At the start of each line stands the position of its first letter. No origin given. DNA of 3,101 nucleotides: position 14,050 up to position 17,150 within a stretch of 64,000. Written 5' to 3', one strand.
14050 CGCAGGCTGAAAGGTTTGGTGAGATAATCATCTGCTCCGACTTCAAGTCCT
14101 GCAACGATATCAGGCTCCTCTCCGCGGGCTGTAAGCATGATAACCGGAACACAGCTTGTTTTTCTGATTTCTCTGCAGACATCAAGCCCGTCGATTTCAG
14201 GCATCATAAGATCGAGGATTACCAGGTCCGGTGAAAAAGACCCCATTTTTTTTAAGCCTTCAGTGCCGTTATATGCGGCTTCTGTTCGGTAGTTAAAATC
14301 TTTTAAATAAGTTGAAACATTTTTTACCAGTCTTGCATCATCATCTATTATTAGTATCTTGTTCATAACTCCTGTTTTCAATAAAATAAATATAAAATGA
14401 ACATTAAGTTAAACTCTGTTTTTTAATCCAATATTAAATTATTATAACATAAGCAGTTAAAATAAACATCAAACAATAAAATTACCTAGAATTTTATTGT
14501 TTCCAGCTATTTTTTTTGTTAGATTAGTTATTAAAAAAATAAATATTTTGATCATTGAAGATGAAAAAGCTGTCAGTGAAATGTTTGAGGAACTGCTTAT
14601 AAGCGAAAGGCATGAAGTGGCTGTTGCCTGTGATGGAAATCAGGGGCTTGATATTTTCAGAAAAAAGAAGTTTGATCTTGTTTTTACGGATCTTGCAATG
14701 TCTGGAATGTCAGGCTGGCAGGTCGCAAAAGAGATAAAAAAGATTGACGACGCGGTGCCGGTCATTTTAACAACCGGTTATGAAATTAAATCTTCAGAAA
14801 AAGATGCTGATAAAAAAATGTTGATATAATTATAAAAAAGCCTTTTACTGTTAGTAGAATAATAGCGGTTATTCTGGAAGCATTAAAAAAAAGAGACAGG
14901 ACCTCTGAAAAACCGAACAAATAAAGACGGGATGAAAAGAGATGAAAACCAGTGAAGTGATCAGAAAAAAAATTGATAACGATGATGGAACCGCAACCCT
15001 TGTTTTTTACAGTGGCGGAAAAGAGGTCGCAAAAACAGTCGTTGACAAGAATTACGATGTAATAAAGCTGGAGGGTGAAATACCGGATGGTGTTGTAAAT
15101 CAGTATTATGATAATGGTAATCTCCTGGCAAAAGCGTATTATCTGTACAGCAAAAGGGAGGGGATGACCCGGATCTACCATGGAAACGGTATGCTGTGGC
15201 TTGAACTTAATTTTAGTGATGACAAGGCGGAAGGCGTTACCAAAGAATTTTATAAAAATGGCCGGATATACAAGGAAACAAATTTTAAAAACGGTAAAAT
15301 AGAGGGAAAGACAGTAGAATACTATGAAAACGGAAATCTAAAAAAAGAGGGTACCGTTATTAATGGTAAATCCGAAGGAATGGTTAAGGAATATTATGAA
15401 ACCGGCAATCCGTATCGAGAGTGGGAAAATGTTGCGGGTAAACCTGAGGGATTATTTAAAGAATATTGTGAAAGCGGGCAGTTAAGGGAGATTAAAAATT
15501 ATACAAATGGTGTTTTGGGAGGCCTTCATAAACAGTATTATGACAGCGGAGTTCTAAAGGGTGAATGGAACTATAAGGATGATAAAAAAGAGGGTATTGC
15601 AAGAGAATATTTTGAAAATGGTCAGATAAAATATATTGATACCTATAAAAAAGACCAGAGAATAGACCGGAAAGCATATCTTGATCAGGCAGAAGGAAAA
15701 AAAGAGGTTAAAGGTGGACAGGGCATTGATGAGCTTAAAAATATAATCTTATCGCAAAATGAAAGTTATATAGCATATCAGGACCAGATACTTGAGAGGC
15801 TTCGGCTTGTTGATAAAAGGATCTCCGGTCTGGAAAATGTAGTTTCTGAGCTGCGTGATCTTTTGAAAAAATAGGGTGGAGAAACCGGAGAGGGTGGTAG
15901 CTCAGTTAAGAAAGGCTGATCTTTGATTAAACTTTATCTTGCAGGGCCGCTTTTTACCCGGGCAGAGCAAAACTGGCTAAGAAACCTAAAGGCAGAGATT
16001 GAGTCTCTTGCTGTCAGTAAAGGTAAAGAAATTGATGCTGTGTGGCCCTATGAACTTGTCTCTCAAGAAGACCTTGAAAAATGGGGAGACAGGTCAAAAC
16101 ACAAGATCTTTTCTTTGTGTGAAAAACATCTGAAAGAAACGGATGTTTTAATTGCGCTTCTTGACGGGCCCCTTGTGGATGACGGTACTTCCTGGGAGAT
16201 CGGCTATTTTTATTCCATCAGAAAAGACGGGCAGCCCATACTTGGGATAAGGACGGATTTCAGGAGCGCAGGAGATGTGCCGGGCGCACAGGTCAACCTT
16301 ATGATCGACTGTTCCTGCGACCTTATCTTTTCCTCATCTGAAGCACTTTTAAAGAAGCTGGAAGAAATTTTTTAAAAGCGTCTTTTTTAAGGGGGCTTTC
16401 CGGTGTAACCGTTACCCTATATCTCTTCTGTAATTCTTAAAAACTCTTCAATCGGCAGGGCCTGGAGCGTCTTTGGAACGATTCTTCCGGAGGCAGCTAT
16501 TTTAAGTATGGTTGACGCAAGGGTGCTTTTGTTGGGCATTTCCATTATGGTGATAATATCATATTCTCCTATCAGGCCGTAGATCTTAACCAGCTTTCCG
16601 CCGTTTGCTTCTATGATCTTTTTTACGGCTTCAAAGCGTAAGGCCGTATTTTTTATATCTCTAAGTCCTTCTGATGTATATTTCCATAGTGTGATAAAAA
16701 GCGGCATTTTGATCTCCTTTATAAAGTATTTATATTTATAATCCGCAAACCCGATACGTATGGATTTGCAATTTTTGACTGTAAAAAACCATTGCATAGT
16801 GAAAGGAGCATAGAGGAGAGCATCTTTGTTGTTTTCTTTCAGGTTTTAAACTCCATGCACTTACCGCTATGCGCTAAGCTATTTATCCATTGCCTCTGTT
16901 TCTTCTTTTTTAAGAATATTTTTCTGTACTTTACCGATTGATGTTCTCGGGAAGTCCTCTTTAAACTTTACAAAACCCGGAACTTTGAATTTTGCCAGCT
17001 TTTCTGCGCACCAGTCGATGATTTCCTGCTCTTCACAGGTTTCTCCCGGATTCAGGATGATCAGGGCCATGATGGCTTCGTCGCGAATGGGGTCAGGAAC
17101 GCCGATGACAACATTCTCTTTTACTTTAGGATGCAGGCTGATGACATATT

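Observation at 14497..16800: Cluster of unknown function: stand-alone receiver, YwqK-type MORN-repeat protein, nucleoside 2-deoxyribosyltransferase-like protein, GYD protein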

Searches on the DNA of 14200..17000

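Call 82: search_rna_families(source=window, start=14200, end=17000, threshold=evalue, max_evalue=1)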
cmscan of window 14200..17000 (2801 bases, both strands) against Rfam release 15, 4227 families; matches with E-value up to 1: 1.
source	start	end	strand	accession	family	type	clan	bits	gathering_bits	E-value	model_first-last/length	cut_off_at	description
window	14731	14814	+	RF01905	HOTAIR_2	Gene; lncRNA;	-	19.8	60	0.1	1-69/69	no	HOTAIR conserved region 2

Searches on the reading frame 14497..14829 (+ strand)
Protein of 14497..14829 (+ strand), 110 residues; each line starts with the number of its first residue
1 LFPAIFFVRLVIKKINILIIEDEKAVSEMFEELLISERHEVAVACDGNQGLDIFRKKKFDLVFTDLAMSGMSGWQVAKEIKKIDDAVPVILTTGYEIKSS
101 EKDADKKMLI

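Call 3: search_protein_families(library=pfam, proteins=[window:14497-14829:+], max_evalue=0.01)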
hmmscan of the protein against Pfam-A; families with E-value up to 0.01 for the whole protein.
window:14497-14829:+ (110 aa): 1 family
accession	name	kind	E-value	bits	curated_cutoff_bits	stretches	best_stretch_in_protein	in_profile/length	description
PF00072.30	Response_reg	-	1.8e-19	70.4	30.2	1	17-98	1-82/111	Response regulator receiver domain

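Call 4: search_protein_families(library=ncbifam, proteins=[window:14497-14829:+], max_evalue=0.01)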
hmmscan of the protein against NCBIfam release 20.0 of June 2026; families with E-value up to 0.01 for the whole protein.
window:14497-14829:+ (110 aa): 91 families (the best 25 are shown)
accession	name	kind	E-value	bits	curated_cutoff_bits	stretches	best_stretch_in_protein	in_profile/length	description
NF051850.1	RespRegRprY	equivalog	3.4e-15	56.1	370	1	13-98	3-88/234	response regulator transcription factor RprY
NF008469.0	PRK11361.1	equivalog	3.4e-14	52.4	714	1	16-96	6-86/461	acetoacetate metabolism transcriptional regulator AtoC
NF040689.1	MtrAB_MtrA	equivalog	4.8e-14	52.2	300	1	17-93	1-76/219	MtrAB system response regulator MtrA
NF007689.0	PRK10365.1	equivalog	8.3e-14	51.2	760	1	13-96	4-87/441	sigma-54-dependent response regulator transcription factor ZraR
NF010076.0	PRK13557.1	subfamily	9.6e-14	50.7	631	1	16-102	417-505/540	histidine kinase famiy protein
NF041209.1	resp_regPieR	equivalog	2.3e-13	50.3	450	1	16-99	2-84/231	two component system response regulator PieR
NF011695.0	PRK15115.1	equivalog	1.2e-12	47.4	763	1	13-95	5-87/445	two-component system response regulator GlrR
NF007969.0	PRK10693.1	equivalog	1.3e-12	47.4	329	1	14-93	7-86/337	two-component system response regulator RssB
TIGR01387.1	cztR_silR_copR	subfamily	4.6e-12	46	279.2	1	17-94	1-78/218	heavy metal response regulator transcription factor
NF007135.0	PRK09581.1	equivalog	4.9e-12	45.4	474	1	16-95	4-85/457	PleD family two-component system response regulator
NF046022.1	RespRegCpdRBruc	equivalog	1.1e-11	44.8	180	1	15-99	2-86/120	cell cycle two-component system response regulator CpdR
NF040534.1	resp_reg_YycF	equivalog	1.1e-11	44.5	340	1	16-94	2-79/231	response regulator YycF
NF045944.1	ResRegRpaBCyano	equivalog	1.3e-11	44.4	330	1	18-94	1-76/229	response regulator transcription factor RpaB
NF052596.1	RR_EAL_PvrR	equivalog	1.6e-11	43.5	580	1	13-84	2-74/398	response regulator cyclic di-GMP phosphodiesterase PvrR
NF012227.0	AdeR_RR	equivalog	2e-11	43.8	340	1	14-95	11-91/239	efflux system response regulator transcription factor AdeR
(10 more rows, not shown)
